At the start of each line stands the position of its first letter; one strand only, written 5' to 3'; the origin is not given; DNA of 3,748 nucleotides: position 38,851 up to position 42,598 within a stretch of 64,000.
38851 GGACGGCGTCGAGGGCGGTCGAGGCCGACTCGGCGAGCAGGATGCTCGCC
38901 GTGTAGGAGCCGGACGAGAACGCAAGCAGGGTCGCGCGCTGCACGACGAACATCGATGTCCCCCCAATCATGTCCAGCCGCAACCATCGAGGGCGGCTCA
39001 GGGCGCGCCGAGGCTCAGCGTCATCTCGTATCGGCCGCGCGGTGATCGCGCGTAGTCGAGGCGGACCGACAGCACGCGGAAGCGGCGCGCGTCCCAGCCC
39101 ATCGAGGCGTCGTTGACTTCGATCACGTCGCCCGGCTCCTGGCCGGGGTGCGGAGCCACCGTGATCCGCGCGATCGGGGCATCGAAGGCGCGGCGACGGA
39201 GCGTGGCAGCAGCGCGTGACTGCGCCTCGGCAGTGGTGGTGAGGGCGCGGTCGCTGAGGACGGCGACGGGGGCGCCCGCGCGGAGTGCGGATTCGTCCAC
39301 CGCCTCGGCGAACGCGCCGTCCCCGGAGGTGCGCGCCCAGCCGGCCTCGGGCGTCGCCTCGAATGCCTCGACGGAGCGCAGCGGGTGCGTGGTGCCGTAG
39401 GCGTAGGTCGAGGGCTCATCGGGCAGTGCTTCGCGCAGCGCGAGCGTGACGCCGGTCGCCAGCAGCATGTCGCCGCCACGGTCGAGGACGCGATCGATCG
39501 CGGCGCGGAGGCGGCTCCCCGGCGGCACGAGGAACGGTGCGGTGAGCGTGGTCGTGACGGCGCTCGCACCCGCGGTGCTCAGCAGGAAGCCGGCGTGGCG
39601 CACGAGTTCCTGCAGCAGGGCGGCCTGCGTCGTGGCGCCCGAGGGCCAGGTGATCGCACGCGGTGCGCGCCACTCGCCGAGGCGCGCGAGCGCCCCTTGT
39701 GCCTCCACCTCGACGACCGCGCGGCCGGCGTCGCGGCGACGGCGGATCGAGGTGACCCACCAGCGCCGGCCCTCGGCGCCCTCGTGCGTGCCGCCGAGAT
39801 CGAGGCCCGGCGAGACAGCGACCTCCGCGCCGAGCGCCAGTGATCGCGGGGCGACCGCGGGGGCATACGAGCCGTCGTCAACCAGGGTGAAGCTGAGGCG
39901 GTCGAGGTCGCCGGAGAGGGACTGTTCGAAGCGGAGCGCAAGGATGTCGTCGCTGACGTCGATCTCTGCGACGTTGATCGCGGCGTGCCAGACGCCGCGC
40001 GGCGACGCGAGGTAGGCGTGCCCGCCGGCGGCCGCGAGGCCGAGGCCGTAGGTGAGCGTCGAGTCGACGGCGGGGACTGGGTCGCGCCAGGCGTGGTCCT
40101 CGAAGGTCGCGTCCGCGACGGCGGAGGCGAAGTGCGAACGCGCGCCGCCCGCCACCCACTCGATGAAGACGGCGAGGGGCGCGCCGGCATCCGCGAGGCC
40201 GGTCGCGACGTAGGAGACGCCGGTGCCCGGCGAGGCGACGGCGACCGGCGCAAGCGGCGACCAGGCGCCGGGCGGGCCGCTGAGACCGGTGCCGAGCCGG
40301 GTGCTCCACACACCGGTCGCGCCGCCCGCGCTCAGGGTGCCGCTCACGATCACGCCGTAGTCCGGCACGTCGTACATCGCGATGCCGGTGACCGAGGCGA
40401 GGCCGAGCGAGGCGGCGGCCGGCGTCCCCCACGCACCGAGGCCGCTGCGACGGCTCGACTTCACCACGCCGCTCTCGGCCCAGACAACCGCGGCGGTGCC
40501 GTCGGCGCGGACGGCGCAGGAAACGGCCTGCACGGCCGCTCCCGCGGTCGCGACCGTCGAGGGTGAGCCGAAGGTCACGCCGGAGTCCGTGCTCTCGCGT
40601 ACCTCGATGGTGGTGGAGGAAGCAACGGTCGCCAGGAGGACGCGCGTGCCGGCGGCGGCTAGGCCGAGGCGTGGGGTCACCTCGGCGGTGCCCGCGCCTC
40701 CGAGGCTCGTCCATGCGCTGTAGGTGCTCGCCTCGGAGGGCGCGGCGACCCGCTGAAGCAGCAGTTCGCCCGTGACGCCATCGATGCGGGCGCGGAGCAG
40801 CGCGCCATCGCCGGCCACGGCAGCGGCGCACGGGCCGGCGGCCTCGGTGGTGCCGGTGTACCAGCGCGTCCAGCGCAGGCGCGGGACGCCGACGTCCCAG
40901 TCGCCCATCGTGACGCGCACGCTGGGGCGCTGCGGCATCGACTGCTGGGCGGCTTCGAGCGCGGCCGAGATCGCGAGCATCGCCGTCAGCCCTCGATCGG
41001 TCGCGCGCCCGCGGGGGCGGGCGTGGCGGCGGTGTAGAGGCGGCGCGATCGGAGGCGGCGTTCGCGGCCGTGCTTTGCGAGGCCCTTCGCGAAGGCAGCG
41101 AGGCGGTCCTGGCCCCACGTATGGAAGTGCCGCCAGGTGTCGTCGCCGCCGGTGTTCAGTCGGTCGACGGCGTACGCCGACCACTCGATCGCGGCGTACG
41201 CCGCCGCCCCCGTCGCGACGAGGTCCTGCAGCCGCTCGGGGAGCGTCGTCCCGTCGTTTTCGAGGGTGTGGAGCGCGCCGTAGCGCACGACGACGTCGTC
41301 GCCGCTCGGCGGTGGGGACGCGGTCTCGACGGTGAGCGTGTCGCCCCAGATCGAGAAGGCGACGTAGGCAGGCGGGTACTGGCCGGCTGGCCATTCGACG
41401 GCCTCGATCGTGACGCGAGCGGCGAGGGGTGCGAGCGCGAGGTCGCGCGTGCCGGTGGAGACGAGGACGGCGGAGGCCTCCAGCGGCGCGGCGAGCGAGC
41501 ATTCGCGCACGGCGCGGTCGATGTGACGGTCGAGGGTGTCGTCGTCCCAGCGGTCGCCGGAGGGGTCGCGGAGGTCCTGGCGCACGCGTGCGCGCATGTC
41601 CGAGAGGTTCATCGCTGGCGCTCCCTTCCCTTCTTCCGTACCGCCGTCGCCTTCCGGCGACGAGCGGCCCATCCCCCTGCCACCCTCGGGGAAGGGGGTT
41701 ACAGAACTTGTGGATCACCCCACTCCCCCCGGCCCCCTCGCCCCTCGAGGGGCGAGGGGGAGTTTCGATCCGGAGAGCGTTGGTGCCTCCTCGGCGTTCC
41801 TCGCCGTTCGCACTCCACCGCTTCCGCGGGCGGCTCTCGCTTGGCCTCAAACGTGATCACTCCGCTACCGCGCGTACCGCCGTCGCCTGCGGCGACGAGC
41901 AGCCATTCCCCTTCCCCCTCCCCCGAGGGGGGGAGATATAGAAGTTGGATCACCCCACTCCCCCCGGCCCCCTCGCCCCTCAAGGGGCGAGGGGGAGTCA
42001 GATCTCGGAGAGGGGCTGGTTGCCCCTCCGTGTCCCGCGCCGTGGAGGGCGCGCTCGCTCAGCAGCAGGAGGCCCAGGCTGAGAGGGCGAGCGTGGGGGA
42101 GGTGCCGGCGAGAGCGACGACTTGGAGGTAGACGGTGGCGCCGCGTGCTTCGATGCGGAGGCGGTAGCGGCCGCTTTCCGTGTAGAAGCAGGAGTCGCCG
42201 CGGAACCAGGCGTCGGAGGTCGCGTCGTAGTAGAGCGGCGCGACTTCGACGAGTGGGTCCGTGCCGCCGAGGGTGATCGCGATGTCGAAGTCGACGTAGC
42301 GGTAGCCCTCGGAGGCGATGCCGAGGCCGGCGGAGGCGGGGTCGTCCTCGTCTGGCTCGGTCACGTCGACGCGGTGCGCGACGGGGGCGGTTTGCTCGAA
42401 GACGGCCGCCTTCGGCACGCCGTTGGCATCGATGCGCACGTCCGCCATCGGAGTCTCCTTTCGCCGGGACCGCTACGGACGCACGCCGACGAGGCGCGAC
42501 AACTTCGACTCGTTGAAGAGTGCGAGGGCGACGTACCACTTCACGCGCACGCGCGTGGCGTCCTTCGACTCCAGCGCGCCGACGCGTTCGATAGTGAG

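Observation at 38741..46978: SOS-box-fronted head/tail half lacking tail tube, tape measure, protease and lysis genes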

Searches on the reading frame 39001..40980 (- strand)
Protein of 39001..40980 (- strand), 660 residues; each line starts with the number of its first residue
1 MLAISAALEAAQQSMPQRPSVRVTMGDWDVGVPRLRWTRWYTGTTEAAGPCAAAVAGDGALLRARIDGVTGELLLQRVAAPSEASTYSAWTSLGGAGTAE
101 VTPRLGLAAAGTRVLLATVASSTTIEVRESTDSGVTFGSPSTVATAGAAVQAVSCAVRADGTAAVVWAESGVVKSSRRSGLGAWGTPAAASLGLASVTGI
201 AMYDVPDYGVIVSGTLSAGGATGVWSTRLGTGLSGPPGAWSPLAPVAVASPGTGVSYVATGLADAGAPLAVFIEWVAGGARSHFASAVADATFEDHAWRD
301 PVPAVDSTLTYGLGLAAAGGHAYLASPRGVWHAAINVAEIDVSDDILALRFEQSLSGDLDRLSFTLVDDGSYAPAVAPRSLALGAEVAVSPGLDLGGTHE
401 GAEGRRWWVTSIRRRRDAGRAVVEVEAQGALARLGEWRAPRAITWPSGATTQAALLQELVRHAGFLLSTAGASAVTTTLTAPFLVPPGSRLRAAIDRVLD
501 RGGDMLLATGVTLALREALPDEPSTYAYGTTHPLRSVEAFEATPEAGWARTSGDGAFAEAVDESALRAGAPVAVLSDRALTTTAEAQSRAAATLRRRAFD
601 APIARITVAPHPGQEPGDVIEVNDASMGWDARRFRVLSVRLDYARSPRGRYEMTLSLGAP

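Call 11: search_protein_families(library=pfam, max_evalue=0.01, proteins=[window:39001-40980:-])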
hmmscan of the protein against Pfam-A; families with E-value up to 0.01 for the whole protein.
window:39001-40980:- (660 aa): 0 families

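Call 12: search_protein_families(library=phrogs, max_evalue=0.01, proteins=[window:39001-40980:-])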
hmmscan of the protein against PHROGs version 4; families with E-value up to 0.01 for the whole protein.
window:39001-40980:- (660 aa): 1 family
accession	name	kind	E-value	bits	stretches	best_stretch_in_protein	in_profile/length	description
phrog_1887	-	tail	9.9e-07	29.1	1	569-649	569-648/670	tail protein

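Call 40: search_solved_structures(query=A2, max_evalue=1, show_alignments=1)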
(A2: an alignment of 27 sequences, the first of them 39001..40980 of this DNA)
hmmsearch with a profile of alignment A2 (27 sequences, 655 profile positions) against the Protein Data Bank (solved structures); distinct sequences matched with E-value up to 1: 0.

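Call 44: search_protein_families(library=pfam, alignment_id=A2, max_evalue=0.1)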
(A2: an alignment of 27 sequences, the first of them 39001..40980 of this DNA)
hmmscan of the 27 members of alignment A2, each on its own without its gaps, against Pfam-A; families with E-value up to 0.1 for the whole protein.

A. member 1, window:39001-40980:- (660 aa): 0 families

B. families by the number of members that match (of 27 scanned): 4 families
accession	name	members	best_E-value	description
PF13550.12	Phage-tail_3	2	0.00038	Putative phage tail protein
PF22255.2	Gp44-like_2nd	1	0.034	Baseplate hub protein gp44-like, second domain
PF13088.12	BNR_2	1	0.041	BNR repeat-like domain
PF20396.3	DUF6689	1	0.048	Family of unknown function (DUF6689)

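Call 46: find_homologous_proteins(query=window:39001-40980:-, max_evalue=1e-10)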
Query window:39001-40980:- (660 aa): 53 proteins with E <= 1e-10 among 8000 candidates.
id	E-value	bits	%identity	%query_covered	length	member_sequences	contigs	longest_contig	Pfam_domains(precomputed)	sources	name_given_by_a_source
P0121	0.0e+0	1400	100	100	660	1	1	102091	-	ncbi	-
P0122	1.6e-296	1003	73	100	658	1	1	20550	-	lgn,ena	-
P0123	1.9e-290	983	72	100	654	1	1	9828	-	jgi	jgi:hypothetical protein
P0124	4.0e-288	975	72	100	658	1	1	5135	-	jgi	-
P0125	1.1e-285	967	73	98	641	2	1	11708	-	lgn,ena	-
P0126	1.0e-281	954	70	100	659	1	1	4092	-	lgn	-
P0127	5.7e-271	919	69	100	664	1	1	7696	-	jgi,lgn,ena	-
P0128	2.0e-257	874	75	88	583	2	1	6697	-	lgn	-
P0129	1.4e-216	739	71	77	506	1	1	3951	PF13550.14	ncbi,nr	ncbi:MAG: hypothetical protein EPO16_08015 [Dehalococcoidia bacterium]|nr:MAG: hypothetical protein 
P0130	1.5e-172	594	51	100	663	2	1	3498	-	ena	-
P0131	1.8e-166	573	49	100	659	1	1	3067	-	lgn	-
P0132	1.7e-164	567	49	100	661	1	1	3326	-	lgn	-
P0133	4.9e-160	552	50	100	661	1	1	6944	-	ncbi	ncbi:MAG: hypothetical protein AB7G21_10920 [Dehalococcoidia bacterium]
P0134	4.5e-155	536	49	97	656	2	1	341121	-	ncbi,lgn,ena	ncbi:MAG: hypothetical protein WC211_02710 [Dehalococcoidia bacterium]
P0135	6.8e-155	535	49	100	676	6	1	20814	-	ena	-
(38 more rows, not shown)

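Call 61: predict_structure(alignment_id=A5)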
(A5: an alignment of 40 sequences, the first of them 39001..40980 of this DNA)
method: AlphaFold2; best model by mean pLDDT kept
length: 660 residues; sequences in the alignment: 40
mean_pLDDT: 91.6   pTM: 0.88
mean pLDDT of the five models: 91.6, 91.3, 90.8, 90.6, 90.2
residues with pLDDT >= 90: 477; 70-90: 167; 50-70: 16; < 50: 0
segments of 3 or more residues with pLDDT < 50: none
pLDDT, mean of each block of 10 residues (from residue 1): 92 89 94 93 93 97 96 96 95 80 97 97 96 94 97 97 97 95 93 95 93 95 96 86 93 92 95 91 92 92 83 94 96 89 96 88 95 91 95 94 94 90 96 89 83 88 87 64 87 86 82 87 93 94 89 91 91 86 86 84 94 94 96 95 89 94
secondary structure, 60 per line:
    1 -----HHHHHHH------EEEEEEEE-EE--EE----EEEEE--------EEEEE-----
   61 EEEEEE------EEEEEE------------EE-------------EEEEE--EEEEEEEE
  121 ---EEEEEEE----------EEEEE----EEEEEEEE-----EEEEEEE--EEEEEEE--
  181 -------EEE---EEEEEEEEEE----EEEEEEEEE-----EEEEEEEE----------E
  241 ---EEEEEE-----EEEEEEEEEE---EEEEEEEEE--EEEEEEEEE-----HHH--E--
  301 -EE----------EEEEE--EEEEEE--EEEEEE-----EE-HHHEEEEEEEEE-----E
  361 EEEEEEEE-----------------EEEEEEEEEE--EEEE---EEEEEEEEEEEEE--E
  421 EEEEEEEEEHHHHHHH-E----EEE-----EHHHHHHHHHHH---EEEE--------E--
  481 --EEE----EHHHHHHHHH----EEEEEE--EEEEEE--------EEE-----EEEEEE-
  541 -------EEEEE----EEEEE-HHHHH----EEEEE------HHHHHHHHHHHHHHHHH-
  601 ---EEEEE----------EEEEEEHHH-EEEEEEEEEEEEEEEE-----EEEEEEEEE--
elements in order: H6-12 E19-26 E38-42 E51-55 E61-66 E73-78 E106-110 E113-120 E124-130 E141-145 E150-157 E163-169 E172-178 E188-190 E194-203 E208-216 E222-229 E244-249 E255-264 E268-276 E279-287 E314-318 E321-326 E329-334 E346-354 E360-368 E386-395 E398-401 E405-417 E420-429 H430-436 E443-445 H452-462 E466-469 E483-485 H491-499 E504-509 E512-517 E526-528 E534-539 E548-552 E557-561 H563-567 E572-576 H583-599 E604-608 E619-624 E629-644 E650-658
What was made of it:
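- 38998..40980 (-): 660-aa tail hub: N-terminal beta-propeller plus C-terminal gp27/gp44-type hub. Model pLDDT 91.6 (call 61).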

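Call 64: fold_search(model_id=the predicted structure, library=pdb)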
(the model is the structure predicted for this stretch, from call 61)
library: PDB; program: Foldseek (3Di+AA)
matches with E <= 10: 1291; with E <= 0.001: 524
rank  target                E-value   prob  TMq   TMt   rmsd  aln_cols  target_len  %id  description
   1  7b5h_AJ               1.8e-16  1.00  0.39  0.43   4.4       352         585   15  Cryo-EM structure of the contractile injection system base plate from Anabaena PCC7120 (released 2022-02-23)
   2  7aef_q                1.9e-16  1.00  0.39  0.44   4.2       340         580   10  Cryo-EM structure of an extracellular contractile injection system in marine bacterium Algoriphagus machipongonensis,  (released 2022-02-23)
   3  9vzk_1                3.0e-15  1.00  0.35  0.65   4.8       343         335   14  Cryo-EM structure of bacteriophage P1 baseplate in C3 (released 2025-10-22)
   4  1wru                  3.7e-15  1.00  0.37  0.69   5.0       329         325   15  Structure of central hub elucidated by X-ray analysis of gene product 44; baseplate component of bacteriophage Mu (released 2005-09-20)
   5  9qgm_8A               7.4e-15  1.00  0.38  0.47   4.6       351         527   13  Cryo-EM structure of the PlPVC1 central spike, 3-fold symmetrized (C3), in extended state (released 2025-10-29)
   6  9gtr_q                9.7e-15  1.00  0.37  0.39   5.0       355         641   14  Cryo-EM structure of a contractile injection system in Streptomyces coelicolor, the baseplate complex in extended stat (released 2025-06-18)
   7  3d37_A                1.9e-14  1.00  0.38  0.71   4.0       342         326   13  The crystal structure of the tail protein from Neisseria meningitidis MC58 (released 2008-07-08)
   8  3cdd_B                2.5e-14  1.00  0.36  0.67   5.1       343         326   14  Crystal structure of prophage MuSo2, 43 kDa tail protein from Shewanella oneidensis (released 2008-03-11)
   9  3cdd_C                2.9e-14  1.00  0.36  0.67   5.5       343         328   14  Crystal structure of prophage MuSo2, 43 kDa tail protein from Shewanella oneidensis (released 2008-03-11)
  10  3cdd_F                4.3e-14  1.00  0.35  0.64   5.5       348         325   15  Crystal structure of prophage MuSo2, 43 kDa tail protein from Shewanella oneidensis (released 2008-03-11)
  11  3cdd_D                6.5e-14  1.00  0.37  0.69   4.5       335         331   13  Crystal structure of prophage MuSo2, 43 kDa tail protein from Shewanella oneidensis (released 2008-03-11)
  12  9ki1_G                9.4e-14  1.00  0.39  0.66   4.1       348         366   14  Baseplate structure of Escherichia phage Mu (released 2025-02-12)
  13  3cdd_E                1.4e-13  1.00  0.36  0.67   5.0       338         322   13  Crystal structure of prophage MuSo2, 43 kDa tail protein from Shewanella oneidensis (released 2008-03-11)
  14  3cdd_A                2.0e-13  1.00  0.37  0.68   4.9       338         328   13  Crystal structure of prophage MuSo2, 43 kDa tail protein from Shewanella oneidensis (released 2008-03-11)
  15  9h4p_BD               2.3e-13  1.00  0.35  0.25   5.7       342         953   14  Tail of full Haloferax tailed virus 1 (released 2025-08-27)
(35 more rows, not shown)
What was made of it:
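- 38998..40980 (-): Foldseek matches include Mu gp44 1wru at 3.7e-15, eCIS/AFP/PVC hubs, T4 gp27 and VgrG; lectin and neuraminidase propellers match the N-terminal half (call 64).
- Closest known: Structural parts: SU10. Same: Hub fold with Foldseek E about 1e-15 (call 64).
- Checked: The N-terminal part is a beta-propeller and the C-terminal roughly 340 aa a baseplate hub fold (calls 61, 64).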

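Call 101: find_encoding_contigs(protein=P0121, flank=10000, max_places=1)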
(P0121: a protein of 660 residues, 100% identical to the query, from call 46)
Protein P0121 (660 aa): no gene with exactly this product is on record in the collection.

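Call 106: fold_search(model_id=the predicted structure, library=viral)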
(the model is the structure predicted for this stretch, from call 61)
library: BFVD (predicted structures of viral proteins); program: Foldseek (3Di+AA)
matches with E <= 10: 1193; with E <= 0.001: 534
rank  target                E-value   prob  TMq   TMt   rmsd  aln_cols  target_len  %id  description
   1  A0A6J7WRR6            3.8e-18  1.00  0.41  0.64   4.5       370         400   14  Tail protein [uncultured Caudovirales phage]
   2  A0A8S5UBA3            1.5e-17  1.00  0.39  0.39   4.0       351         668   16  Tail protein [Caudovirales sp. ctcT39]
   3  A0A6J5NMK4            1.2e-16  1.00  0.41  0.69   4.0       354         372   15  DUF5047 domain-containing protein [uncultured Caudovirales phage]
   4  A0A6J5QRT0            7.1e-16  1.00  0.38  0.60   4.9       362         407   14  COG3500 Phage protein D [uncultured Caudovirales phage]
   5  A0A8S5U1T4            9.7e-16  1.00  0.35  0.53   5.9       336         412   13  43 kDa tail protein [Siphoviridae sp. ctdHi7]
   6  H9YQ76                9.7e-16  1.00  0.34  0.20  34.9       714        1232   15  (no name in the UniProt tables at hand)
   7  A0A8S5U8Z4            2.4e-15  1.00  0.40  0.57   5.5       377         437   12  Tail protein [Siphoviridae sp. ctnMR5]
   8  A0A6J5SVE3            2.5e-15  1.00  0.39  0.33  25.4       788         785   11  Uncharacterized protein [uncultured Caudovirales phage]
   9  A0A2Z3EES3            3.3e-15  1.00  0.39  0.46  25.4       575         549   11  (no name in the UniProt tables at hand)
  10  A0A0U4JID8            5.3e-15  1.00  0.35  0.36   5.4       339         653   15  (no name in the UniProt tables at hand)
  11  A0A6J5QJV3            8.9e-15  1.00  0.37  0.53   6.1       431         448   15  Uncharacterized protein [uncultured Caudovirales phage]
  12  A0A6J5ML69            8.9e-15  1.00  0.36  0.60   5.2       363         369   12  Uncharacterized protein [uncultured Caudovirales phage]
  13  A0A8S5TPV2            1.2e-14  1.00  0.37  0.71   4.2       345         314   13  43 kDa tail protein [Myoviridae sp. ct2AC8]
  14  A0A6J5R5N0            1.5e-14  1.00  0.39  0.33  29.6       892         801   11  Uncharacterized protein [uncultured Caudovirales phage]
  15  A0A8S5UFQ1            1.6e-14  1.00  0.38  0.58   4.8       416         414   10  Tail protein [Caudovirales sp. ctvQY7]
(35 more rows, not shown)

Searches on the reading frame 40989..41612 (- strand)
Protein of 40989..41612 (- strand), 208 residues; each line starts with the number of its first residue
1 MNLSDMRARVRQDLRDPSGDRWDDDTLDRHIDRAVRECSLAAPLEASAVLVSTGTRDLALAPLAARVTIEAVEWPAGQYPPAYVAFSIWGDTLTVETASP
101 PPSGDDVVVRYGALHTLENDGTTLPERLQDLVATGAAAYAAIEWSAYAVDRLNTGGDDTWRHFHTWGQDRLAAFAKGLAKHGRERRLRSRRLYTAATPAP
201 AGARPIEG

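Call 11: search_protein_families(library=pfam, max_evalue=0.01, proteins=[window:40989-41612:-])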
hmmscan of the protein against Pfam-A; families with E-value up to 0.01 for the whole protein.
window:40989-41612:- (208 aa): 1 family
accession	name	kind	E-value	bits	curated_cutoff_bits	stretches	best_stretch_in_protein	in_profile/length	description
PF24175.2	SU10_adaptor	-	9.5e-08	33.2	27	1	1-150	1-161/194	SU10 adaptor protein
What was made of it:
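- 40986..41612 (-): Head-to-tail adaptor, SU10 type, 208 aa. PF24175 9.5e-8, above the curated cutoff (call 11).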

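Call 12: search_protein_families(library=phrogs, max_evalue=0.01, proteins=[window:40989-41612:-])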
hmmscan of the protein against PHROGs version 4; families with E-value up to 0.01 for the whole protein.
window:40989-41612:- (208 aa): 1 family
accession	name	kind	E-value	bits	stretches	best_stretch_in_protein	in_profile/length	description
phrog_399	-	head and packaging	3e-05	24.7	1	1-49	2-52/220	structural protein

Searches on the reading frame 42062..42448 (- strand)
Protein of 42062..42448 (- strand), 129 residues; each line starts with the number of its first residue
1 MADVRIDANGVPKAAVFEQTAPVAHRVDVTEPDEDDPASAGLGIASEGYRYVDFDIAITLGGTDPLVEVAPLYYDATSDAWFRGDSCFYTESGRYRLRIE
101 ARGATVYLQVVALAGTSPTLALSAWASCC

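Call 11: search_protein_families(library=pfam, max_evalue=0.01, proteins=[window:42062-42448:-])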
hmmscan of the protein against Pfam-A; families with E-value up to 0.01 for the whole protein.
window:42062-42448:- (129 aa): 0 families

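Call 12: search_protein_families(library=phrogs, max_evalue=0.01, proteins=[window:42062-42448:-])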
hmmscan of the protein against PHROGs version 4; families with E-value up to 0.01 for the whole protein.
window:42062-42448:- (129 aa): 0 families

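Call 41: search_solved_structures(query=A3, max_evalue=10)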
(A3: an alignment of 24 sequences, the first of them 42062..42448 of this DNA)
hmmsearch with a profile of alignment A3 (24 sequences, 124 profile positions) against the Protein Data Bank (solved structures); distinct sequences matched with E-value up to 10: 3.
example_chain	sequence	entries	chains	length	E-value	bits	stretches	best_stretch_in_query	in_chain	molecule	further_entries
4dam_A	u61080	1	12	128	0.16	15.2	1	66-105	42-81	Single-stranded DNA-binding protein 1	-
3k7t_A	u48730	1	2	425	0.19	14.9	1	6-53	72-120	6-hydroxy-L-nicotine oxidase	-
3k7m_X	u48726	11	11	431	0.2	14.9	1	6-53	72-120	6-hydroxy-L-nicotine oxidase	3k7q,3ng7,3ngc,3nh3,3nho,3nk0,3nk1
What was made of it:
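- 42059..42448 (-): 129-aa accessory protein; head-decoration candidate, function not established. No family or PDB hit (calls 11, 12, 41).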
